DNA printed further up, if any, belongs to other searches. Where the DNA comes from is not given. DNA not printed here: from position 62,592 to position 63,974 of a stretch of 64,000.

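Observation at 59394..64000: Phosphonate (2-aminoethylphosphonate) head-group pathway feeding a CDP-alcohol transferase and flippase-like protein, a candidate phosphonolipid or phosphonoglycan locus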

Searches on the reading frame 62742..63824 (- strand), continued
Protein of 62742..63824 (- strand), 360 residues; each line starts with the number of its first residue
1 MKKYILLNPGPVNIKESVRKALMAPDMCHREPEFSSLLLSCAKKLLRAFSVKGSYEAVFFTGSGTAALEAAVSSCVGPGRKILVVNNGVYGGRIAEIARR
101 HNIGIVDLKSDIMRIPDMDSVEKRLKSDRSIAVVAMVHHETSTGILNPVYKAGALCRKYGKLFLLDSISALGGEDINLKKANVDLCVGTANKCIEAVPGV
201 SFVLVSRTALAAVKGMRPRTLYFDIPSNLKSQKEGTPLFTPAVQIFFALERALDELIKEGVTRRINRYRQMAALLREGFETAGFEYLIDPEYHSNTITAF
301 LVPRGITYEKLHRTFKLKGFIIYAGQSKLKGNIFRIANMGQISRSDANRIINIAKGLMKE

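Call 57: find_encoding_contigs(protein=P0341, flank=8000, max_places=1)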
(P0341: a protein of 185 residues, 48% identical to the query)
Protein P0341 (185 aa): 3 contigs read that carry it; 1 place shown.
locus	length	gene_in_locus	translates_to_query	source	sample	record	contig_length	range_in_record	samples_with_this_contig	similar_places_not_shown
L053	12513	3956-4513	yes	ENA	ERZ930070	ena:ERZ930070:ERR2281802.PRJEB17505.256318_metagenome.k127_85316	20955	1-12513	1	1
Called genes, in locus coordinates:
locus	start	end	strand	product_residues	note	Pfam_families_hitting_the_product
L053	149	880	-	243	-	PF01168:Ala_racemase_N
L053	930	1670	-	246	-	PF03649:UPF0014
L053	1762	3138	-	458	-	PF17767:NAPRTase_N, PF01729:QRPTase_C (weak), PF04095:NAPRTase, PF17956:NAPRTase_C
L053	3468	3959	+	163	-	PF02776:TPP_enzyme_N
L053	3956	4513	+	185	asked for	PF02775:TPP_enzyme_C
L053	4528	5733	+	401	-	PF00266:Aminotran_5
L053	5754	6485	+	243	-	PF00483:NTP_transferase, PF12804:NTP_transf_3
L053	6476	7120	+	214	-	PF01066:CDP-OH_P_transf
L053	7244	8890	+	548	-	PF00881:Nitroreductase (weak)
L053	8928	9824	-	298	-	PF00248:Aldo_ket_red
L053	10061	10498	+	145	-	PF01451:LMWPc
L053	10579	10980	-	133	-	PF01814:Hemerythrin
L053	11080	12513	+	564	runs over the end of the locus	PF00890:FAD_binding_2, PF01266:DAO (weak), PF07992:Pyr_redox_2 (faint), PF02910:Succ_DH_flav_C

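Call 58: find_encoding_contigs(protein=P0356, flank=8000, max_places=1)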
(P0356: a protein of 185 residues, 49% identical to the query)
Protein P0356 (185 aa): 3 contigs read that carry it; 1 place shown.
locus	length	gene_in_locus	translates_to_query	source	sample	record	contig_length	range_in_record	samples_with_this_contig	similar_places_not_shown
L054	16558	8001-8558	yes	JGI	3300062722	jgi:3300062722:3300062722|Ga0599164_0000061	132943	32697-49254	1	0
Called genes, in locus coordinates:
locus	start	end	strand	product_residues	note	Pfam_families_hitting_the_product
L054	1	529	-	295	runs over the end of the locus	-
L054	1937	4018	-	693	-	PF18766:SWI2_SNF2, PF22679:T1R_D3-like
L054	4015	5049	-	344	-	PF04313:HSDR_N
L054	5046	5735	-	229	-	PF05635:23S_rRNA_IVP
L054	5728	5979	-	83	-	-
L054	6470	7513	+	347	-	PF13714:PEP_mutase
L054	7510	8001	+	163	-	PF02776:TPP_enzyme_N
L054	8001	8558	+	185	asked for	PF02775:TPP_enzyme_C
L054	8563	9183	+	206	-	PF13489:Methyltransf_23 (weak), PF08241:Methyltransf_11, PF08242:Methyltransf_12 (weak), PF13649:Methyltransf_25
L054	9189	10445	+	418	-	PF13439:Glyco_transf_4, PF13579:Glyco_trans_4_4, PF20706:GT4-conflict, PF00534:Glycos_transf_1, PF13692:Glyco_trans_1_4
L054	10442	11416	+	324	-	PF07478:Dala_Dala_lig_C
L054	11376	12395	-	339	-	-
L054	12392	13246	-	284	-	PF05721:PhyH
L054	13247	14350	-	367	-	PF01041:DegT_DnrJ_EryC1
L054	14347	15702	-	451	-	-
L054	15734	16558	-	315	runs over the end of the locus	PF00892:EamA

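Call 59: find_encoding_contigs(protein=P0312, flank=7000, max_places=1)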
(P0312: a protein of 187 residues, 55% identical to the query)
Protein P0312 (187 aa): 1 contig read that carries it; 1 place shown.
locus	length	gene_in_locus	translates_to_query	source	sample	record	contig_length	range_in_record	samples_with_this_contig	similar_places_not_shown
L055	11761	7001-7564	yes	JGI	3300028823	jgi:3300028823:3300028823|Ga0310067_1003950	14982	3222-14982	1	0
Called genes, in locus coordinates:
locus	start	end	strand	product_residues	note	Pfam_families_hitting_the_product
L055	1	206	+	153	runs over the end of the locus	PF07366:SnoaL, PF12680:SnoaL_2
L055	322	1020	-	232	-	PF13506:Glyco_transf_21, PF13641:Glyco_tranf_2_3, PF00535:Glycos_transf_2, PF10111:Glyco_tranf_2_2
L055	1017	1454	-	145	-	-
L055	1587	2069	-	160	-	PF04008:Adenosine_kin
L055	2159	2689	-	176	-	PF04991:LicD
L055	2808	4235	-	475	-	PF02310:B12-binding, PF04055:Radical_SAM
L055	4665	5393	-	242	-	PF00483:NTP_transferase, PF12804:NTP_transf_3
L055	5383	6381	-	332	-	PF00465:Fe-ADH, PF13685:Fe-ADH_2, PF25137:ADH_Fe_C, PF24621:DHQS_C (faint)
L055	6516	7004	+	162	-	PF02776:TPP_enzyme_N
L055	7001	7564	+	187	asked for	PF02775:TPP_enzyme_C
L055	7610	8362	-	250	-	-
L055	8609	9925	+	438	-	PF00464:SHMT, PF03841:SelA (faint)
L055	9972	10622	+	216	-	PF02607:B12-binding_2, PF02310:B12-binding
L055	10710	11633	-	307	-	PF02007:MtrH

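Call 60: find_encoding_contigs(protein=P0310, flank=7000, max_places=1)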
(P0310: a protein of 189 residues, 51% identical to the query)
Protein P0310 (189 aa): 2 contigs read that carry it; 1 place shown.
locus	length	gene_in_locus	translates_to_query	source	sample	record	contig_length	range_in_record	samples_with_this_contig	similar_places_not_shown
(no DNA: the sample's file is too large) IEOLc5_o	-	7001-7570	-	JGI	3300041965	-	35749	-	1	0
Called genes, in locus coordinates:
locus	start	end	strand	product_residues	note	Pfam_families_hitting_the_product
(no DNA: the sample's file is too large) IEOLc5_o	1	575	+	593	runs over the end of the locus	PF13570:Beta-prop_ACSF4 (faint), PF13360:PQQ_2 (weak), PF01011:PQQ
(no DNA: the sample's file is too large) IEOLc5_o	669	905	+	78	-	-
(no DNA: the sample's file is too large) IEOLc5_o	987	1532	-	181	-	PF02659:Mntp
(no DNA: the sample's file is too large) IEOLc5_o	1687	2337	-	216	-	PF09335:VTT_dom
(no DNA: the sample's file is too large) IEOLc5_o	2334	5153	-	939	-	PF13620:CarboxypepD_reg, PF07715:Plug, PF00593:TonB_dep_Rec_b-barrel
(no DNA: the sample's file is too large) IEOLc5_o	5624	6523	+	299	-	PF13714:PEP_mutase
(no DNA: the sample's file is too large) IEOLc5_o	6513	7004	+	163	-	PF02776:TPP_enzyme_N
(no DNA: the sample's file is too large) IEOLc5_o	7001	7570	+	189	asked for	PF02775:TPP_enzyme_C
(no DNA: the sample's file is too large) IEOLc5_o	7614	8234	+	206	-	PF13489:Methyltransf_23 (weak), PF13847:Methyltransf_31 (weak), PF08241:Methyltransf_11, PF08242:Methyltransf_12, PF13649:Methyltransf_25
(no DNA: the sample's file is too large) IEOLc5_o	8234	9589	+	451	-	PF13439:Glyco_transf_4, PF13579:Glyco_trans_4_4, PF20706:GT4-conflict, PF00534:Glycos_transf_1, PF13692:Glyco_trans_1_4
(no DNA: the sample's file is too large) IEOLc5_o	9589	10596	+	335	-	PF07478:Dala_Dala_lig_C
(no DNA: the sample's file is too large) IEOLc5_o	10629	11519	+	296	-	PF05721:PhyH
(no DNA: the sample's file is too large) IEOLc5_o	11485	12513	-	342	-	-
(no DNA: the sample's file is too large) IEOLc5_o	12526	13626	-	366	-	PF01041:DegT_DnrJ_EryC1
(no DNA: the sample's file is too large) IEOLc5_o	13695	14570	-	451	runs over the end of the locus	-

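Call 61: find_encoding_contigs(protein=P0311, flank=7000, max_places=1)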
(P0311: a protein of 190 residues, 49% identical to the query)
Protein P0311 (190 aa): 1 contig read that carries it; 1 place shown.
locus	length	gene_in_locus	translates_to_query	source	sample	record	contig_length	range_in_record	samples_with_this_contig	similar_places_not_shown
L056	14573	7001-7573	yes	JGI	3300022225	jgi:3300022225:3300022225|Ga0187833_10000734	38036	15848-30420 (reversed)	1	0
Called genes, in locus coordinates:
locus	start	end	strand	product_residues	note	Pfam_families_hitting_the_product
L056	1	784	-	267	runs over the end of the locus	PF01887:SAM_HAT_N, PF20257:SAM_HAT_C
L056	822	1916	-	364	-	PF04055:Radical_SAM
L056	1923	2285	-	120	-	PF01050:MannoseP_isomer, PF07883:Cupin_2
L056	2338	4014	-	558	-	PF00795:CN_hydrolase, PF02540:NAD_synthase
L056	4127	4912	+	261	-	PF01507:PAPS_reduct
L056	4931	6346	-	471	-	PF17767:NAPRTase_N, PF01729:QRPTase_C, PF04095:NAPRTase, PF17956:NAPRTase_C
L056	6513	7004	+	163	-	PF02776:TPP_enzyme_N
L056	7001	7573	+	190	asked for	PF02775:TPP_enzyme_C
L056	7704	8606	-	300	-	PF00248:Aldo_ket_red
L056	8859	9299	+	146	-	PF01451:LMWPc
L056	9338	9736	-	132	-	PF01814:Hemerythrin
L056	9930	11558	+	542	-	PF00890:FAD_binding_2, PF01266:DAO, PF07992:Pyr_redox_2 (faint), PF02910:Succ_DH_flav_C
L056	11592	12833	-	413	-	PF00109:ketoacyl-synt, PF00108:Thiolase_N (weak), PF02801:Ketoacyl-synt_C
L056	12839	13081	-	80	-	PF00550:PP-binding, PF14573:PP-binding_2 (weak)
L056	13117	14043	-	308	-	PF00698:Acyl_transf_1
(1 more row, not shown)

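Call 68: find_related_loci(query=A3, collection=metagenome_contigs, flank=8000)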
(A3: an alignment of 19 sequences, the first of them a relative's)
Query A3 (183 aa) in metagenome_contigs; peptide patterns used: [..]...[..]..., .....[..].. (x = any residue, [..] = any of these).
600 stretches matched a pattern (row limit reached: there are more); 581 encode a relative of the query (tblastn E <= 1e-3); the best 80 are kept; 80 distinct loci.
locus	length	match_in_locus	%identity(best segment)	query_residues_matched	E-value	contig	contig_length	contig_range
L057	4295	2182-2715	54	5-182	5e-57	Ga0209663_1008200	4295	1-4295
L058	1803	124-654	50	6-183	1e-55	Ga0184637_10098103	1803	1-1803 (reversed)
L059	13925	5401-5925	49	6-181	3e-54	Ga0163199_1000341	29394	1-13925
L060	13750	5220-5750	51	6-182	3e-54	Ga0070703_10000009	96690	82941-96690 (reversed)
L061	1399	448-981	50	5-182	2e-55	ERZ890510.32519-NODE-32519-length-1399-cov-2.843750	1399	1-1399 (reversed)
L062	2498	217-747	51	5-181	6e-54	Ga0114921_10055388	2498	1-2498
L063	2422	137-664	47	6-182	2e-53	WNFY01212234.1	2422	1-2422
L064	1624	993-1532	48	3-181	2e-54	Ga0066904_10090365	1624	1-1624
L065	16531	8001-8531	48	6-183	1e-51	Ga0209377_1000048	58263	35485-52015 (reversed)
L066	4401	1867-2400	48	4-180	3e-52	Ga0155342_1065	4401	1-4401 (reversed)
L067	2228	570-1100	47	5-182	5e-53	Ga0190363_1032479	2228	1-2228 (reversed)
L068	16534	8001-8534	49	5-182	2e-52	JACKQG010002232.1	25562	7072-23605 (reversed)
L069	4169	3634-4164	49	1-176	5e-52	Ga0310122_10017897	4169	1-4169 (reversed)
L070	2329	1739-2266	49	6-182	2e-52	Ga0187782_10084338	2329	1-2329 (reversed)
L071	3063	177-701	48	6-181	4e-52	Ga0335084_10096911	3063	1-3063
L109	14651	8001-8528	46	6-182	2e-49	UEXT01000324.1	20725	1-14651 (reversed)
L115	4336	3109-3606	49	16-181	9e-49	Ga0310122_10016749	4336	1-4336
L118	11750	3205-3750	47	1-182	8e-49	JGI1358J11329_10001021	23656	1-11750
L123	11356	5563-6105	48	1-180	2e-48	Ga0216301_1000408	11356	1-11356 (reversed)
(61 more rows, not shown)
